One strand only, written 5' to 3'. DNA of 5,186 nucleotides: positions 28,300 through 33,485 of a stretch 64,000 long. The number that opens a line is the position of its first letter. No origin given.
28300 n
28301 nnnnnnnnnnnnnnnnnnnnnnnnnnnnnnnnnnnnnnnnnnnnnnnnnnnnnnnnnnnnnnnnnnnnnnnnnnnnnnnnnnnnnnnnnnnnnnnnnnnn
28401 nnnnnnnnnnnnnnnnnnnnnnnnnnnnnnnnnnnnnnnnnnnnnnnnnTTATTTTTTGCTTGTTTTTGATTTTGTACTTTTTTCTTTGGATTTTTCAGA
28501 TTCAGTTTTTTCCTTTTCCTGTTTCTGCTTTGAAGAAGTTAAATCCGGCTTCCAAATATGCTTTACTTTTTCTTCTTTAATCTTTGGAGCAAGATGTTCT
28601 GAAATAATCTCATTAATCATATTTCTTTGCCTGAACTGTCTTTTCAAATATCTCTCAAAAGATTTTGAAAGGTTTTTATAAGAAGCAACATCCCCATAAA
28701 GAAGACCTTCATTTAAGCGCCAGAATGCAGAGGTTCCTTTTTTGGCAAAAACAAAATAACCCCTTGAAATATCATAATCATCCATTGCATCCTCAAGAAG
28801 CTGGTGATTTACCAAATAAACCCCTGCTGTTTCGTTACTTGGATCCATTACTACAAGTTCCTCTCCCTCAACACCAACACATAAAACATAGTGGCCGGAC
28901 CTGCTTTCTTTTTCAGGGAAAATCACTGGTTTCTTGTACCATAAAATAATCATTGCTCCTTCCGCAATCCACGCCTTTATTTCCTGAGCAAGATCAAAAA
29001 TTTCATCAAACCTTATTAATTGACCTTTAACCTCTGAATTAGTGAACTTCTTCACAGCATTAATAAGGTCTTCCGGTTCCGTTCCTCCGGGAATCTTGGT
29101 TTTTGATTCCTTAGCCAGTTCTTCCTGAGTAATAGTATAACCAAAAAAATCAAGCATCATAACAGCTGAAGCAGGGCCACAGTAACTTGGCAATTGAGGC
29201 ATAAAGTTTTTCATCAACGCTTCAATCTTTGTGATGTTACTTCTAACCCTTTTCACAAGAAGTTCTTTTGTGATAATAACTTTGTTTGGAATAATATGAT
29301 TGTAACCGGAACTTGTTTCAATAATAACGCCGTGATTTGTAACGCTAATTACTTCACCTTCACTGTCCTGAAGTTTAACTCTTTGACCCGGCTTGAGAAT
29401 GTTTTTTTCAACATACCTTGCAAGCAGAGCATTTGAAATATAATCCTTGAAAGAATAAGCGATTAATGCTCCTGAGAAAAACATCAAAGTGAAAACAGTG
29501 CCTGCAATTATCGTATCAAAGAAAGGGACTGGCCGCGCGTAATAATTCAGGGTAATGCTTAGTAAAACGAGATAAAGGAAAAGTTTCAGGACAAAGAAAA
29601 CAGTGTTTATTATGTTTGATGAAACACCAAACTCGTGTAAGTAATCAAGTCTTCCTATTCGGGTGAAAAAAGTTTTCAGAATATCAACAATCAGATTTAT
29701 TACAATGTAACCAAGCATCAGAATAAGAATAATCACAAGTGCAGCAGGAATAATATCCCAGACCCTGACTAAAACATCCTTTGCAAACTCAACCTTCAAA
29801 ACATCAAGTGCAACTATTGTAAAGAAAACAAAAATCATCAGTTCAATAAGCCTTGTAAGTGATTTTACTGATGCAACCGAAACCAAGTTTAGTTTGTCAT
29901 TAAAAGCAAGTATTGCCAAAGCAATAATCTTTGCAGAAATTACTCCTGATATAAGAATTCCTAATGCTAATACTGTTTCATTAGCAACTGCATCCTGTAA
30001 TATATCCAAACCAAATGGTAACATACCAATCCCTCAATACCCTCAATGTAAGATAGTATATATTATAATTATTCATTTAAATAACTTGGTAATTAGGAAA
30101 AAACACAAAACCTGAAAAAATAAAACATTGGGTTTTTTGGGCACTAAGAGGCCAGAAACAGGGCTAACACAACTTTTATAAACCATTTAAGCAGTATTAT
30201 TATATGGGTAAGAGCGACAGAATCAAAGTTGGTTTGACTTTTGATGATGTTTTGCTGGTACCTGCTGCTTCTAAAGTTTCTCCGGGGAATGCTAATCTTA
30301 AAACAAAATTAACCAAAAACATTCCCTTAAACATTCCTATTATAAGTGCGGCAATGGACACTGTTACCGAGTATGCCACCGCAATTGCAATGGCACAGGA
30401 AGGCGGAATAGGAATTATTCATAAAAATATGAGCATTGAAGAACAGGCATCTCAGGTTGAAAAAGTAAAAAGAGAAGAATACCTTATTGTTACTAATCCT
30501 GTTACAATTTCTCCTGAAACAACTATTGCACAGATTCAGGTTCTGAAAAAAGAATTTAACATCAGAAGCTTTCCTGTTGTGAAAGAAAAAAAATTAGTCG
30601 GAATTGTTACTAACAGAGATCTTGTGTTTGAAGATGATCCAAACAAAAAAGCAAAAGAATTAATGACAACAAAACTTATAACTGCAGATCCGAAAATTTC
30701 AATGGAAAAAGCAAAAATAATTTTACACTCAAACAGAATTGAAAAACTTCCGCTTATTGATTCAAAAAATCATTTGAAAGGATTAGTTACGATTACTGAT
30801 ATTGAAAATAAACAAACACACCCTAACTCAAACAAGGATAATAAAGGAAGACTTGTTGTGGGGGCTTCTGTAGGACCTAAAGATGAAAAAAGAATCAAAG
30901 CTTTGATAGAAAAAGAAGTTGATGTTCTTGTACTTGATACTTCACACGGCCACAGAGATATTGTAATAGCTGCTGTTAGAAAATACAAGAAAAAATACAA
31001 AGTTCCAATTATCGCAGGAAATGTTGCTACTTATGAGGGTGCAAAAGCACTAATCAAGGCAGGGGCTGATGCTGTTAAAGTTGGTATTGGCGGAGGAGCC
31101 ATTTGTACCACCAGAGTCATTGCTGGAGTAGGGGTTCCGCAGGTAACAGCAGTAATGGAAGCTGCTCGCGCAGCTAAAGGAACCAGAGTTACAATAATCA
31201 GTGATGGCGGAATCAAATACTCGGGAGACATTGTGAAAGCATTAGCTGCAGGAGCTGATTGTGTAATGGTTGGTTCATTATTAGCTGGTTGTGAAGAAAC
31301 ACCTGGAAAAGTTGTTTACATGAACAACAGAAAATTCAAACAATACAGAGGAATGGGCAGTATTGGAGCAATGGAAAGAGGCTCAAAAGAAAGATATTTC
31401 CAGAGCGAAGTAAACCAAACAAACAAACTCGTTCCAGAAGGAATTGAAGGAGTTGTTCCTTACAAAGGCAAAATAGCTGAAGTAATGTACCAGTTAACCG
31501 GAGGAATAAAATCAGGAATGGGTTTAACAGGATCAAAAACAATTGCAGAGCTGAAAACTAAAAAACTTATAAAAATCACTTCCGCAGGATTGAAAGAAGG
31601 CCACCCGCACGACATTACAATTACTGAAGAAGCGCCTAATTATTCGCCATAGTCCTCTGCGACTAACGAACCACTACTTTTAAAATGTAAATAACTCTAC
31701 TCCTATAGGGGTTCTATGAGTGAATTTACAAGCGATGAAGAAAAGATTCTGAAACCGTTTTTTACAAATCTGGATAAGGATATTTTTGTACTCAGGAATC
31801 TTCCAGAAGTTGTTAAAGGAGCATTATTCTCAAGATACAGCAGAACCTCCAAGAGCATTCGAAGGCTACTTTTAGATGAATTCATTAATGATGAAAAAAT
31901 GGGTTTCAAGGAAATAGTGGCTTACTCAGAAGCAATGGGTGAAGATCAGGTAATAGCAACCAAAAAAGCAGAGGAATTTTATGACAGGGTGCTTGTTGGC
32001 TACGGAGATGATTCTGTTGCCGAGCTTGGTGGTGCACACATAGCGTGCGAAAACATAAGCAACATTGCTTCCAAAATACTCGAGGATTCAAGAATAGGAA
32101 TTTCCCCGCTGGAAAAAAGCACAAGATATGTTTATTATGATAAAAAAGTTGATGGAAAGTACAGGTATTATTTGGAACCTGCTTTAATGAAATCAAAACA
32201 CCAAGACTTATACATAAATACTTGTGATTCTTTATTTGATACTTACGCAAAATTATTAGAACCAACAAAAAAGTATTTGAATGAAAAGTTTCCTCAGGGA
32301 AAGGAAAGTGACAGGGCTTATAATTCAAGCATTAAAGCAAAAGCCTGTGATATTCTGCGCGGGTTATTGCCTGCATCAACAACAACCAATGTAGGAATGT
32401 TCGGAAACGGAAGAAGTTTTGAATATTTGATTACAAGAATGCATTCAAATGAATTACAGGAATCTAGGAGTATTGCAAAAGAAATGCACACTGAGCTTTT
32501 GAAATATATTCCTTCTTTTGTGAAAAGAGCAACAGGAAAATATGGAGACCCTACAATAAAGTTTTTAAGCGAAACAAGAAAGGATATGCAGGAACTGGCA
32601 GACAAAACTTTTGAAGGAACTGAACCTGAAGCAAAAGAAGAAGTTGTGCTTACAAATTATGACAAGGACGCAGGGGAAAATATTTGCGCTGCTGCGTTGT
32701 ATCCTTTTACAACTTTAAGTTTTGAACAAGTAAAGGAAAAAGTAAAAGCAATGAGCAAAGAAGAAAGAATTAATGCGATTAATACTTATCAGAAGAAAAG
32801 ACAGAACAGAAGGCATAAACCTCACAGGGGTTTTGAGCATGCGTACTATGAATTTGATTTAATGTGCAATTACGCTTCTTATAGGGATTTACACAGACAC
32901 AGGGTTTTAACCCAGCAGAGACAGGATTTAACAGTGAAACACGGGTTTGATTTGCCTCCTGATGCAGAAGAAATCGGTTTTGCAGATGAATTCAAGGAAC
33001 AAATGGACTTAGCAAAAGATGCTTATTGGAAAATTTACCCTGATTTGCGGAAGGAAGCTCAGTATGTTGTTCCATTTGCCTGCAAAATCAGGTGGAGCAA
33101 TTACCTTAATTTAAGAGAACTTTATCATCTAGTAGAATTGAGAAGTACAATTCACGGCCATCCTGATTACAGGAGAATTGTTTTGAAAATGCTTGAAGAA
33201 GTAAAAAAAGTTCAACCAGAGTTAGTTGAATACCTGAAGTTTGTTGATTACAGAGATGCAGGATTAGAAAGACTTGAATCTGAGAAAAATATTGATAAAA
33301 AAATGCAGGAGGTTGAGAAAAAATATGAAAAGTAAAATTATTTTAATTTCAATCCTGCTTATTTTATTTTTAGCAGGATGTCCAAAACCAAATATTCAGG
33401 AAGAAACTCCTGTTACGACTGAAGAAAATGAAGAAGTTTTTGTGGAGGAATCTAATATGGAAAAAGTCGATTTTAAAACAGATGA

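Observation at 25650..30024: Five-gene operon: SemiSWEET, FGase-family amidohydrolase, two RimK-like ATP-grasp ligases, and an MscS channel fused to a C39 papain-like peptidase domain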

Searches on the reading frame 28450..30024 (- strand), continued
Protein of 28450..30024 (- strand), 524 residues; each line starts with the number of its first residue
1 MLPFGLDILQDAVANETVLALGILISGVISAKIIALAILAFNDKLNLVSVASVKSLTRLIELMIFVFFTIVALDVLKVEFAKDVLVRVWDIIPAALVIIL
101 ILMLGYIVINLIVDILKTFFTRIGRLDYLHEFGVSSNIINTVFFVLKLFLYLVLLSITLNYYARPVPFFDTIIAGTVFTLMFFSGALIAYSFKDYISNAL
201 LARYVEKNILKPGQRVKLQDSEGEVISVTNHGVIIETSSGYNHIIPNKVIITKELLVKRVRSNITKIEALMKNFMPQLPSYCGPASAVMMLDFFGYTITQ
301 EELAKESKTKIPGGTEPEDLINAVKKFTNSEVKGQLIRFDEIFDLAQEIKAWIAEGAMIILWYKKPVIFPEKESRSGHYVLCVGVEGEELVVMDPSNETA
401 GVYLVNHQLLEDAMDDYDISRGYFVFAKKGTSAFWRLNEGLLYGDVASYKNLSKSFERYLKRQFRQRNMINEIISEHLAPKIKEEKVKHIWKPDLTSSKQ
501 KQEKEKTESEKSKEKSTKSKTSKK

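Call 37: search_protein_representatives(alignment_id=A1)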
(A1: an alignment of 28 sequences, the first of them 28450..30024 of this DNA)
Query: 28 sequences, 507 profile positions. Proteins with E-value up to 0.001 (for the whole library): 7431; up to 1e-10: 719; up to 1e-30: 64. The best 150 are listed.
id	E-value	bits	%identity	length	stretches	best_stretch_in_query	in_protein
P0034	2.1e-200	682.9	-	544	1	6-501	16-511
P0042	1.1e-194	664.0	-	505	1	7-498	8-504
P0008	1.0e-193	660.8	-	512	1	9-506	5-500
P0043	4.3e-184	629.1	-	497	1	8-499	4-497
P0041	8.2e-183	624.8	-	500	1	8-503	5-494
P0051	3.4e-178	609.6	-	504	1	18-504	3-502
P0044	1.4e-162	558.1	-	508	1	2-504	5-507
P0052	1.2e-160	551.7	-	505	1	11-497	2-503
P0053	1.3e-155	535.1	-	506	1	7-498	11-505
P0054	1.1e-148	512.2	-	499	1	17-499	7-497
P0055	1.6e-146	505.1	-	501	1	14-498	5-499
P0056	3.5e-146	504.0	-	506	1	18-498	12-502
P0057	1.5e-143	495.3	-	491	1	15-495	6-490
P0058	2.9e-141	487.8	-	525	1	7-502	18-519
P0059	1.6e-140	485.3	-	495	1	13-499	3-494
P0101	1.4e-48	182.0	-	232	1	264-431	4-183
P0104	2.0e-43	165.0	-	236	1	267-433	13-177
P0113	2.0e-25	105.6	-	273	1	17-257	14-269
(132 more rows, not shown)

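Call 50: find_encoding_contigs(protein=P0113, flank=5000, max_places=2)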
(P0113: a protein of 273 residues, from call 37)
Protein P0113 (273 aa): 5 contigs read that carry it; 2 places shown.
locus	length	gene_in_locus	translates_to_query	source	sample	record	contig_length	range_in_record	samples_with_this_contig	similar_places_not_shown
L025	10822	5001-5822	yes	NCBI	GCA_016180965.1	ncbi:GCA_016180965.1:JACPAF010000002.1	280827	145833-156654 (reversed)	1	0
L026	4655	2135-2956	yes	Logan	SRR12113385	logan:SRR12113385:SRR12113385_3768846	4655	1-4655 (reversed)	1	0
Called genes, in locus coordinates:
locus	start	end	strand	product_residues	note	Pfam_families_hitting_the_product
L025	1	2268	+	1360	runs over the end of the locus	PF02463:SMC_N, PF13476:AAA_23 (faint), PF14890:Intein_splicing, PF14528:LAGLIDADG_3, PF02463:SMC_N, PF06470:SMC_hinge, PF13304:AAA_21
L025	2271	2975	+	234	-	PF02616:SMC_ScpA (weak)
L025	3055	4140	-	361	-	PF21088:MS_channel_1st, PF00924:MS_channel_2nd, PF21082:MS_channel_3rd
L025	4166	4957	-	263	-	PF00459:Inositol_P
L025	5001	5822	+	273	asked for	PF05552:MS_channel_1st_1 (faint), PF00924:MS_channel_2nd (weak)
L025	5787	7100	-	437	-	PF08323:Glyco_transf_5, PF13439:Glyco_transf_4, PF00982:Glyco_transf_20 (weak), PF21269:TreT_GT1, PF20706:GT4-conflict, PF00534:Glycos_transf_1, PF13692:Glyco_trans_1_4, PF13524:Glyco_trans_1_2 (weak)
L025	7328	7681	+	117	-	PF02661:Fic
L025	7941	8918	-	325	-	-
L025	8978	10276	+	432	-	PF02788:RuBisCO_large_N, PF00016:RuBisCO_large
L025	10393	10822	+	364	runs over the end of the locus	PF00535:Glycos_transf_2, PF10111:Glyco_tranf_2_2 (weak), PF13641:Glyco_tranf_2_3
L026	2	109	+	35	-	?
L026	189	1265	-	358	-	PF21088:MS_channel_1st, PF00924:MS_channel_2nd, PF21082:MS_channel_3rd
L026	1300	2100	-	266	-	PF00459:Inositol_P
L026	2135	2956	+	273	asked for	PF05552:MS_channel_1st_1 (faint), PF00924:MS_channel_2nd (weak)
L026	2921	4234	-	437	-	PF08323:Glyco_transf_5, PF13439:Glyco_transf_4, PF00982:Glyco_transf_20 (weak), PF21269:TreT_GT1, PF20706:GT4-conflict, PF00534:Glycos_transf_1, PF13692:Glyco_trans_1_4, PF13524:Glyco_trans_1_2 (weak)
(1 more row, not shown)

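Call 52: find_encoding_contigs(protein=P0101, flank=6000, max_places=3)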
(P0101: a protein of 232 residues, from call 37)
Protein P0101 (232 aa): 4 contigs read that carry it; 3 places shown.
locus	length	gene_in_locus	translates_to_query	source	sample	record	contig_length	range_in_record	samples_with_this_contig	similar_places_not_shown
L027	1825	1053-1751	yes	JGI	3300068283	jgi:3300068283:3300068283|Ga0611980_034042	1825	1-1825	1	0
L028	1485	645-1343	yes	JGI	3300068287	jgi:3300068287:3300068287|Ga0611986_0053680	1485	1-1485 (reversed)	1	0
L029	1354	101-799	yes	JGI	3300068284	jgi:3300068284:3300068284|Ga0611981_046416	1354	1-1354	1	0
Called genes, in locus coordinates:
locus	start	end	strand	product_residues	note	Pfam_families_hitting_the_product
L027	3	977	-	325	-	?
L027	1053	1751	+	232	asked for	PF13529:Peptidase_C39_2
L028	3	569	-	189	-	?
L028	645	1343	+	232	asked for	PF13529:Peptidase_C39_2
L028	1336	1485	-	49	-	?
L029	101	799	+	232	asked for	PF13529:Peptidase_C39_2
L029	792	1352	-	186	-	?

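Call 53: find_encoding_contigs(protein=P0104, flank=6000, max_places=3)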
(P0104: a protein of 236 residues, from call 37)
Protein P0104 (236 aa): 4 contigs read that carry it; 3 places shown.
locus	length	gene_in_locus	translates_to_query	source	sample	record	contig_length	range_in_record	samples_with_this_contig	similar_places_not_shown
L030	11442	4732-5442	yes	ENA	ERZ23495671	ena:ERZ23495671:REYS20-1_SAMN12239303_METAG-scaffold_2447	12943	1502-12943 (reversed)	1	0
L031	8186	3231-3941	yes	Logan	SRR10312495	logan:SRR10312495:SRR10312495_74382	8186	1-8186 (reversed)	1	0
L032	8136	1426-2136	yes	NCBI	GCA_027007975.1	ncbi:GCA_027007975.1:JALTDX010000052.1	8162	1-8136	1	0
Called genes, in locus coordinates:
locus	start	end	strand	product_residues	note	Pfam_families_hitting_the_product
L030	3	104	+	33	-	?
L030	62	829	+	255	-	PF01798:Nop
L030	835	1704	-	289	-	PF01256:Carb_kinase, PF02110:HK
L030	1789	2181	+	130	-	PF13840:ACT_7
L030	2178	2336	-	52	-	-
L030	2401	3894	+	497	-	PF03412:Peptidase_C39 (weak), PF13529:Peptidase_C39_2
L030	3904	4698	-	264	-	PF14398:ATPgrasp_YheCD (faint), PF02655:ATP-grasp_3, PF08443:RimK, PF02955:GSH-S_ATP (faint)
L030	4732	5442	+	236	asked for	PF13529:Peptidase_C39_2, PF03412:Peptidase_C39 (weak)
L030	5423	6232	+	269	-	PF08443:RimK (weak)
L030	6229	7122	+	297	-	PF14397:ATPgrasp_ST (faint), PF02655:ATP-grasp_3 (weak), PF08443:RimK, PF02955:GSH-S_ATP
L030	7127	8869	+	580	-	PF00999:Na_H_Exchanger, PF02254:TrkA_N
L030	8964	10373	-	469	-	PF01406:tRNA-synt_1e, PF09334:tRNA-synt_1g, PF01921:tRNA-synt_1f (weak), PF00133:tRNA-synt_1 (weak), PF09334:tRNA-synt_1g, PF09190:DALR_2, PF23493:CysS_C (weak)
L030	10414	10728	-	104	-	-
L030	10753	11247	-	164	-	-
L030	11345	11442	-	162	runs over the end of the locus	PF03975:CheD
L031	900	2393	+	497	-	PF03412:Peptidase_C39 (weak), PF13529:Peptidase_C39_2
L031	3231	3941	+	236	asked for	PF13529:Peptidase_C39_2, PF03412:Peptidase_C39 (weak)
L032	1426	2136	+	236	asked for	PF13529:Peptidase_C39_2, PF03412:Peptidase_C39 (weak)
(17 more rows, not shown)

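Call 67: search_protein_families(library=padloc, proteins=[window:28450-30024:-], max_evalue=0.001)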
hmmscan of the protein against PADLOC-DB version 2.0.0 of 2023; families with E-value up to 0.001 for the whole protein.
window:28450-30024:- (524 aa): 0 families

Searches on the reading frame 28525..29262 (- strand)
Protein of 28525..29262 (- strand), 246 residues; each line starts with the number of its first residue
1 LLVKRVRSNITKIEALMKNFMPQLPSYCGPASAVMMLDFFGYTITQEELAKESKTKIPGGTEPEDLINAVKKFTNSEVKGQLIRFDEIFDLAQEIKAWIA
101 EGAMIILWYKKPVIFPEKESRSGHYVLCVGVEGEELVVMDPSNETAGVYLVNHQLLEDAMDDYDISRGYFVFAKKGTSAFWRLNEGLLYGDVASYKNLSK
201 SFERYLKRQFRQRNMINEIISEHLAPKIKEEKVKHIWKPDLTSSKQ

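Call 65: predict_structure(alignment_id=A2)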
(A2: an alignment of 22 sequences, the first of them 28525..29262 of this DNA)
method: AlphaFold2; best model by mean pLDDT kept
length: 246 residues; sequences in the alignment: 22
mean_pLDDT: 80.4   pTM: 0.80
mean pLDDT of the five models: 80.4, 79.1, 78.7, 78.3, 77.5
residues with pLDDT >= 90: 92; 70-90: 102; 50-70: 23; < 50: 29
segments of 3 or more residues with pLDDT < 50: 1-8, 215-230, 243-246
pLDDT, mean of each block of 10 residues (from residue 1): 34 74 93 95 95 92 96 97 89 86 92 86 89 85 89 89 80 93 84 72 72 48 40 80 52
secondary structure, 60 per line:
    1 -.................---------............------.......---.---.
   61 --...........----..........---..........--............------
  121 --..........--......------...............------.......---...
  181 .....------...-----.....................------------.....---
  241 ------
elements in order: H2-18 H28-39 H46-52 H63-73 E78-84 H91-100 E103-110 H111-114 E123-132 E135-140 E147-152 H153-161 E168-174 H178-185 H200-220 E233-237

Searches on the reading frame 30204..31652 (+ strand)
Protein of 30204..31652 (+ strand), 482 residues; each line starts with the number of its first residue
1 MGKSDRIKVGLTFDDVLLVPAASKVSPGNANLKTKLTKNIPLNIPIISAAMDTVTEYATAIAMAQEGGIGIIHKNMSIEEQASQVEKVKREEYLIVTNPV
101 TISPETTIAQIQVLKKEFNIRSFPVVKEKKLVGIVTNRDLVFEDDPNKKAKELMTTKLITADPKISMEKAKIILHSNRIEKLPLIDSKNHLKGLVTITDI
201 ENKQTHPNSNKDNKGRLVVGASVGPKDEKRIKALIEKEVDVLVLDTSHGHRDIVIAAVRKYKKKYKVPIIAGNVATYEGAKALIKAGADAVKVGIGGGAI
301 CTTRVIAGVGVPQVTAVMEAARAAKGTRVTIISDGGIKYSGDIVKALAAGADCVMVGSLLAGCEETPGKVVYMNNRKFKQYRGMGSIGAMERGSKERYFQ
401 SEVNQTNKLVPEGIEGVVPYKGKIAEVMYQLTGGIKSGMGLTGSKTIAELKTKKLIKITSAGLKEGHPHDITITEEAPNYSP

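Call 74: search_protein_families(library=pfam, proteins=[window:30204-31652:+], max_evalue=0.001)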
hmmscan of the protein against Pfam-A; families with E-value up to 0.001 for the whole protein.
window:30204-31652:+ (482 aa): 6 families
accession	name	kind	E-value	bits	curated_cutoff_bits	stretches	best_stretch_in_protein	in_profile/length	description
PF00478.31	IMPDH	-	3.1e-153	510.3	25.6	1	10-469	1-345/345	IMP dehydrogenase / GMP reductase domain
PF00571.33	CBS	-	2.8e-20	72.8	24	2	95-141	5-52/57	CBS domain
PF01070.24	FMN_dh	-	5.3e-14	52.5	24.9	1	246-358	198-303/350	FMN-dependent dehydrogenase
PF03060.21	NMO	-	5.9e-10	39.5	28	1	223-375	98-240/331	Nitronate monooxygenase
PF01645.23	Glu_synthase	-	6.7e-07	29.2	20.4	1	257-358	197-305/369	Conserved region in glutamate synthase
PF00977.27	His_biosynth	-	4.4e-05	23.5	23.6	0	237-294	44-102/228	Histidine biosynthesis protein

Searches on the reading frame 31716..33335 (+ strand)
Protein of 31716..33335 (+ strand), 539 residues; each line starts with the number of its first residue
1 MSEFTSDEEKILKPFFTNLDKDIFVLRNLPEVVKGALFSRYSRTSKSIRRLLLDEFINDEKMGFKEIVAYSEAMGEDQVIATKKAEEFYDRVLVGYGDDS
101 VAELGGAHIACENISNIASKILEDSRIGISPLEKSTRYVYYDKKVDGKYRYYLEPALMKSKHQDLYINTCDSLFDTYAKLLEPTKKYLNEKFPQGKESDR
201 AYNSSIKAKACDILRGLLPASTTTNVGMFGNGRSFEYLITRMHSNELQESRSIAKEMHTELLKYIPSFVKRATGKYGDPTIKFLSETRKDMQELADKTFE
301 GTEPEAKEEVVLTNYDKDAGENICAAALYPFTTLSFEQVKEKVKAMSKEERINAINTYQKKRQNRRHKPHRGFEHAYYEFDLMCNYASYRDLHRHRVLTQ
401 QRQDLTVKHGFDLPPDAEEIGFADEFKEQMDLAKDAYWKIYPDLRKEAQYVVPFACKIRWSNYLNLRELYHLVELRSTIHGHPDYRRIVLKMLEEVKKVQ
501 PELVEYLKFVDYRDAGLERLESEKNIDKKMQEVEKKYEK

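Call 74: search_protein_families(library=pfam, proteins=[window:31716-33335:+], max_evalue=0.001)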
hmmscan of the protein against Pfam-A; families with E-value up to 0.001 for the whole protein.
window:31716-33335:+ (539 aa): 1 family
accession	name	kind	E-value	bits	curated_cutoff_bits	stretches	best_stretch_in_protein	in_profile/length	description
PF02511.20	Thy1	-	6.4e-46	157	24.8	2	312-502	2-191/191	Thymidylate synthase complementing protein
